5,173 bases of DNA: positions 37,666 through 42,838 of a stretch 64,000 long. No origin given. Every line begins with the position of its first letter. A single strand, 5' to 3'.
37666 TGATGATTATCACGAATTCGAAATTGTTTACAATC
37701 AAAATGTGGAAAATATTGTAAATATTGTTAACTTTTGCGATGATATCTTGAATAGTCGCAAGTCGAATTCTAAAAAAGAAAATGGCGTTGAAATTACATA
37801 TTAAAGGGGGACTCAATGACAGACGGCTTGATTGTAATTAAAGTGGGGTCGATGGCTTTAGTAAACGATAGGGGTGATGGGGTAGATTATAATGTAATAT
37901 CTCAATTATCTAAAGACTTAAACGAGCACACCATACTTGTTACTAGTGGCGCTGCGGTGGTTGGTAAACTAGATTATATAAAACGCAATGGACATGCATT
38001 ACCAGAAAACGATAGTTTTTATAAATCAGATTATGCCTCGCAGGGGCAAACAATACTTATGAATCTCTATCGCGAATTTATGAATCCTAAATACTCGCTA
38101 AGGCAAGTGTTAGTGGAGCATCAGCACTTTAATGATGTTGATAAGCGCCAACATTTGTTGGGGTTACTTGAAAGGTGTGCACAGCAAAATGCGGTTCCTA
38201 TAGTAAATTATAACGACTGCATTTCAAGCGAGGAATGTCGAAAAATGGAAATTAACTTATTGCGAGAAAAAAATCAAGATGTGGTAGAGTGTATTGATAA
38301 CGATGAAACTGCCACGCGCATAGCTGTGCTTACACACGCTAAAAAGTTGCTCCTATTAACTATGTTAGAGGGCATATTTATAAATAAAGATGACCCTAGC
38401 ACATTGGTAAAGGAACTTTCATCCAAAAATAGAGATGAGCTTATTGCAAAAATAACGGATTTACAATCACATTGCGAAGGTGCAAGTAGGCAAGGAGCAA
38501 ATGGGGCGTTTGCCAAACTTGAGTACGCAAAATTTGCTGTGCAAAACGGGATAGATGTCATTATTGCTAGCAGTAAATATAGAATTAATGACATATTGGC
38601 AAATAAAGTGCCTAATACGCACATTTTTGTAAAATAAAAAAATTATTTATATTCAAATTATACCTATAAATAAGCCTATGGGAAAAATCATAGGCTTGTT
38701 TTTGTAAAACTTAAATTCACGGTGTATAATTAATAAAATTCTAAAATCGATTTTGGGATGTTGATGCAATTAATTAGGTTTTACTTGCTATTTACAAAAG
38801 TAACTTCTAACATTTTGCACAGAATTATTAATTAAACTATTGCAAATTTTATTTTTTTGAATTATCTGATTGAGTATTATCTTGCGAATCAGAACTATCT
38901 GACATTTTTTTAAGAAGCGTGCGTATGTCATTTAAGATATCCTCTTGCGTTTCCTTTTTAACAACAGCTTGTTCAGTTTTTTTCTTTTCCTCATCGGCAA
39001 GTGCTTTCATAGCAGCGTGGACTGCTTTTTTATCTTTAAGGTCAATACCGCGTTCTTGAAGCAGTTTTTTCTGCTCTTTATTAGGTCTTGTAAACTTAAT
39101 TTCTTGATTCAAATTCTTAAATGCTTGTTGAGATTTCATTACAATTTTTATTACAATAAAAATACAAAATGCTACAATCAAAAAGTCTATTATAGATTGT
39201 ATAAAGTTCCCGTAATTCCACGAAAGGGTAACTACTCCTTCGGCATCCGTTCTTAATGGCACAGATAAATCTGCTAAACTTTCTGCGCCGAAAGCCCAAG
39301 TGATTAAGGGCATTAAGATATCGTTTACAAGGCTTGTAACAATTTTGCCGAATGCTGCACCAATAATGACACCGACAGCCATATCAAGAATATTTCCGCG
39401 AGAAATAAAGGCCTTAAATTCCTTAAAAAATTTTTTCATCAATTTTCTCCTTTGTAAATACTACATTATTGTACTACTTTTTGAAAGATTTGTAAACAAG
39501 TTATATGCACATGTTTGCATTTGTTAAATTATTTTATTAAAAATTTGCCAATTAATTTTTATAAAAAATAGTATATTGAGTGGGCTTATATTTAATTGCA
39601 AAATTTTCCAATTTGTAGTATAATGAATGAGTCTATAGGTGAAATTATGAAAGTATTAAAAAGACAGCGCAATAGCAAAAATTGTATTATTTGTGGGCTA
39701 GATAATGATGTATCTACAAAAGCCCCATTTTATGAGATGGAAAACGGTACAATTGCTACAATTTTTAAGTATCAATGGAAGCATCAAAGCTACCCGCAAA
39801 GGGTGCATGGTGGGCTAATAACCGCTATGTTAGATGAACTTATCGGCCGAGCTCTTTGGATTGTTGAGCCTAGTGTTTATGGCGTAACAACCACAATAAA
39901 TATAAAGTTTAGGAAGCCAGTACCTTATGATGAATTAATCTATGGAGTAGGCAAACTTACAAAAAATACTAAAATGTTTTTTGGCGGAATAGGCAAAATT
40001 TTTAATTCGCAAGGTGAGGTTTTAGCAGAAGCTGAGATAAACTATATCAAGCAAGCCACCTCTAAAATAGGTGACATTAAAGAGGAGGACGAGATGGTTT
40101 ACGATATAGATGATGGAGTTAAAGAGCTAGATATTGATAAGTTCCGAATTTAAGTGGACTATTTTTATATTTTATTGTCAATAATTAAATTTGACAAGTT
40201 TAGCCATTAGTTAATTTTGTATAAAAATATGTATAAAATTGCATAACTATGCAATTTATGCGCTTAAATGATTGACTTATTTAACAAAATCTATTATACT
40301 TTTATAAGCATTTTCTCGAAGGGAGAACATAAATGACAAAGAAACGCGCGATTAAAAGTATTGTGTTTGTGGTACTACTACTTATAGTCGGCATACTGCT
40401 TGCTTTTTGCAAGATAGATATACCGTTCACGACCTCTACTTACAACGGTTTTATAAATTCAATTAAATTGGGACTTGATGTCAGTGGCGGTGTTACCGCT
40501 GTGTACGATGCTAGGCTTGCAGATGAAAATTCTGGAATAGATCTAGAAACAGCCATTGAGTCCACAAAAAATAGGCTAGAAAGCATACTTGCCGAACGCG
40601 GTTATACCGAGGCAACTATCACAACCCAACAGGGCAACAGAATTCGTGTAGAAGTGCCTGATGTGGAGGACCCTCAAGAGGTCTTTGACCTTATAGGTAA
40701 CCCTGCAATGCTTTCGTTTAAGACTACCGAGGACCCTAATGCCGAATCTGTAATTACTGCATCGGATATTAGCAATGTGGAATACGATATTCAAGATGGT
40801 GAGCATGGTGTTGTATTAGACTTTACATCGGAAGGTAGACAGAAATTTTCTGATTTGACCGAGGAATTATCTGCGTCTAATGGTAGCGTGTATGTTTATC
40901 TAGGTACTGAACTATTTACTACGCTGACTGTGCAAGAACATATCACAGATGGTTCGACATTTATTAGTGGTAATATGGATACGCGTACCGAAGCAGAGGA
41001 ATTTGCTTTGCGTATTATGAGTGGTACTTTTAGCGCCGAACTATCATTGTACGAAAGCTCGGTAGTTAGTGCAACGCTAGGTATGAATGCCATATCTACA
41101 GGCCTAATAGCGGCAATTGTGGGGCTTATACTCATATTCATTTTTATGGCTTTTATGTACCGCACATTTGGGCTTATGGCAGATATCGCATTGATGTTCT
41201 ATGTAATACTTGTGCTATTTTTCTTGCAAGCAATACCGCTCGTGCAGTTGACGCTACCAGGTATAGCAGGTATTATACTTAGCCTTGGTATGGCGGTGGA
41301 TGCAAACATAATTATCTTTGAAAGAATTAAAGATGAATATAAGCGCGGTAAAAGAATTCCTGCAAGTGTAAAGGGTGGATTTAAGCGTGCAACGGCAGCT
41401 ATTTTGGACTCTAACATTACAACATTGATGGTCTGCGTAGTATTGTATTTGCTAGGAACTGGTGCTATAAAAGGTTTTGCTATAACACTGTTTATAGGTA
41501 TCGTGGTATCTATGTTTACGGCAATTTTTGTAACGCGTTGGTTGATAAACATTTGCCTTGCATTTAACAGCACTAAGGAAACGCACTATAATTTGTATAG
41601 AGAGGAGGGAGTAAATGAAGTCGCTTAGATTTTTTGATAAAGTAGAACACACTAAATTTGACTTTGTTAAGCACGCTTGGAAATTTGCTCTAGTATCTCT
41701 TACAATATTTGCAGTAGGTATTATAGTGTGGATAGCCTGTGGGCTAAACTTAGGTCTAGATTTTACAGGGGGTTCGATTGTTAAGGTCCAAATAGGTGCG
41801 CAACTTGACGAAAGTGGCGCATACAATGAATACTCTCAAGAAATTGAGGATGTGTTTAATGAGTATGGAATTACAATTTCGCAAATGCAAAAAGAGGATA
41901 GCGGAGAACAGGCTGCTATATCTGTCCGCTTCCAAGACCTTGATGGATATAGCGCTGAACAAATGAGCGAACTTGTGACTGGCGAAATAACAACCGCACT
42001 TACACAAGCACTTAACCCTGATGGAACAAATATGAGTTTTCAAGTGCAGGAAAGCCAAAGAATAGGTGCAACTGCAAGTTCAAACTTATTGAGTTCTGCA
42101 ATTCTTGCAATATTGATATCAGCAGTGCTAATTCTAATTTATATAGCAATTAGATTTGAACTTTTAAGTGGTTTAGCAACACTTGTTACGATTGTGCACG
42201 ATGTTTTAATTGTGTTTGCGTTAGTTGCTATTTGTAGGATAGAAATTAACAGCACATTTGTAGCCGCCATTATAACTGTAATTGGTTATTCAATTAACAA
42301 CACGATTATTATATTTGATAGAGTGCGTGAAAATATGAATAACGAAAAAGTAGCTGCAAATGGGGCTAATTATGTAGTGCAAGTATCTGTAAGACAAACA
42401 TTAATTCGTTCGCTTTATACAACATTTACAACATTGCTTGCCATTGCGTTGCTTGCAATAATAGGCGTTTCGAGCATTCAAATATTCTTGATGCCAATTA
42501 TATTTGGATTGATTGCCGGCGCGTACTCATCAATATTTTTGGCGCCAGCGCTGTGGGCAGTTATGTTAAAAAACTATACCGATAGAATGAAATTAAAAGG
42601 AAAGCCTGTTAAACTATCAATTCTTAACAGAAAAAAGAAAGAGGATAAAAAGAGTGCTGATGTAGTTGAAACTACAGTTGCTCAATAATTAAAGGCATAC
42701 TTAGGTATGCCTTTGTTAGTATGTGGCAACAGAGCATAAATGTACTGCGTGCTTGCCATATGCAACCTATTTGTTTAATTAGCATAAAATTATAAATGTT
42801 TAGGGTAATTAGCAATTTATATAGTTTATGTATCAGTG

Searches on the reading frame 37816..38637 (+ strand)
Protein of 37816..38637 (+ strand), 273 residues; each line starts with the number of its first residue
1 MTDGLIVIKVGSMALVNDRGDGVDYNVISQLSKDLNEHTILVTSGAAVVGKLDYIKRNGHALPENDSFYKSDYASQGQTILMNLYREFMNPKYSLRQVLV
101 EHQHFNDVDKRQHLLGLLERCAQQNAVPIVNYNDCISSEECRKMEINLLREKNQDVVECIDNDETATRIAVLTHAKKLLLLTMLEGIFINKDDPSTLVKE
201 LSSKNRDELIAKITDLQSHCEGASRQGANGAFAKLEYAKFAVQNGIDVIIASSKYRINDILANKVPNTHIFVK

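Call 9: search_protein_families(library=pfam, proteins=[window:37816-38637:+])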
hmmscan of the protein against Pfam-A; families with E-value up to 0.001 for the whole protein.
window:37816-38637:+ (273 aa): 1 family
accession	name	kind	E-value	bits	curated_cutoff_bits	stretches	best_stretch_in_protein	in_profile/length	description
PF00696.33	AA_kinase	-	9.8e-19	68.4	24.9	1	5-252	2-234/234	Amino acid kinase family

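Call 73: search_protein_families(library=padloc, proteins=[window:37816-38637:+], max_evalue=0.01)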
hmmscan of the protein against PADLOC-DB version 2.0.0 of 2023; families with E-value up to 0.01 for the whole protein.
window:37816-38637:+ (273 aa): 0 families

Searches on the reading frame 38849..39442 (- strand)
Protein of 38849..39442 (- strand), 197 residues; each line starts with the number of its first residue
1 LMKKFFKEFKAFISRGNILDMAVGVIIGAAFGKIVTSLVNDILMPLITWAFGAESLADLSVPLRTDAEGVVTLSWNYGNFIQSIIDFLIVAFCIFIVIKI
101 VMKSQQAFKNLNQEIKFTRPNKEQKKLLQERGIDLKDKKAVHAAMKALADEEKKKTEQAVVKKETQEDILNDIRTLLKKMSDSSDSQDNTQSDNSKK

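Call 9: search_protein_families(library=pfam, proteins=[window:38849-39442:-])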
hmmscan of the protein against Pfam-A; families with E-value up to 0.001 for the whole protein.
window:38849-39442:- (197 aa): 1 family
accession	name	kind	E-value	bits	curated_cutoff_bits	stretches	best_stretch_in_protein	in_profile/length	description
PF01741.23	MscL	-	5.4e-38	130.5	27.4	1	5-130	1-117/123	Large-conductance mechanosensitive channel, MscL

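Call 73: search_protein_families(library=padloc, proteins=[window:38849-39442:-], max_evalue=0.01)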
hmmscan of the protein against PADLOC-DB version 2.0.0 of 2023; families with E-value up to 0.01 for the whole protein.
window:38849-39442:- (197 aa): 0 families

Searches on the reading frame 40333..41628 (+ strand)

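Call 61: search_protein_families(library=pfam, proteins=[window:40333-41628:+], max_evalue=0.00001)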
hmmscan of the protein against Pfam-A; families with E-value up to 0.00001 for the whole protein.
window:40333-41628:+ (431 aa): 3 families
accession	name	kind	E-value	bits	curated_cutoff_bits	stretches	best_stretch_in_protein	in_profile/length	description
PF02355.23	SecD_SecF_C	-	8.7e-17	61.6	20.5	1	236-404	12-182/189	Protein export membrane protein SecD/SecF, C-terminal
PF21760.3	SecD_1st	-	1.6e-11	43.9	27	1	88-133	14-59/60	Protein translocase subunit SecDF, P1 domain, N-terminal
PF22599.2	SecDF_P1_head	-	2.2e-11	44.1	27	1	138-233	18-112/114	SecDF, P1 head subdomain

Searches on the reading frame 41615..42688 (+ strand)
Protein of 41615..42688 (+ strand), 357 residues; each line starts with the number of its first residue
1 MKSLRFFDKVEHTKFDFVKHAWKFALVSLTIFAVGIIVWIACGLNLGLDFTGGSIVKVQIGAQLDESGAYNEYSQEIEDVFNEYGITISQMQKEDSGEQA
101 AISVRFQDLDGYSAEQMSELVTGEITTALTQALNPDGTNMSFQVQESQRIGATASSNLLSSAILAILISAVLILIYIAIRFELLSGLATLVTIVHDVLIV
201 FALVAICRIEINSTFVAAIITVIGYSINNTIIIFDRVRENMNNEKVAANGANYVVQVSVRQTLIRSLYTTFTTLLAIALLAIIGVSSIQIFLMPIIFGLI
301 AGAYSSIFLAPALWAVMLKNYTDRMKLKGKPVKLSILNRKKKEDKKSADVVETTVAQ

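Call 61: search_protein_families(library=pfam, proteins=[window:41615-42688:+], max_evalue=0.00001)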
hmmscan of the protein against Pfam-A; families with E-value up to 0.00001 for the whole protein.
window:41615-42688:+ (357 aa): 2 families
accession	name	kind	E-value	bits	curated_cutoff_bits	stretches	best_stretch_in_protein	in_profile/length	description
PF02355.23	SecD_SecF_C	-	5.4e-50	169.9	20.5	1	139-318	10-187/189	Protein export membrane protein SecD/SecF, C-terminal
PF07549.19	Sec_GG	-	5e-06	26.3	20.3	0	43-59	7-23/28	SecD/SecF GG Motif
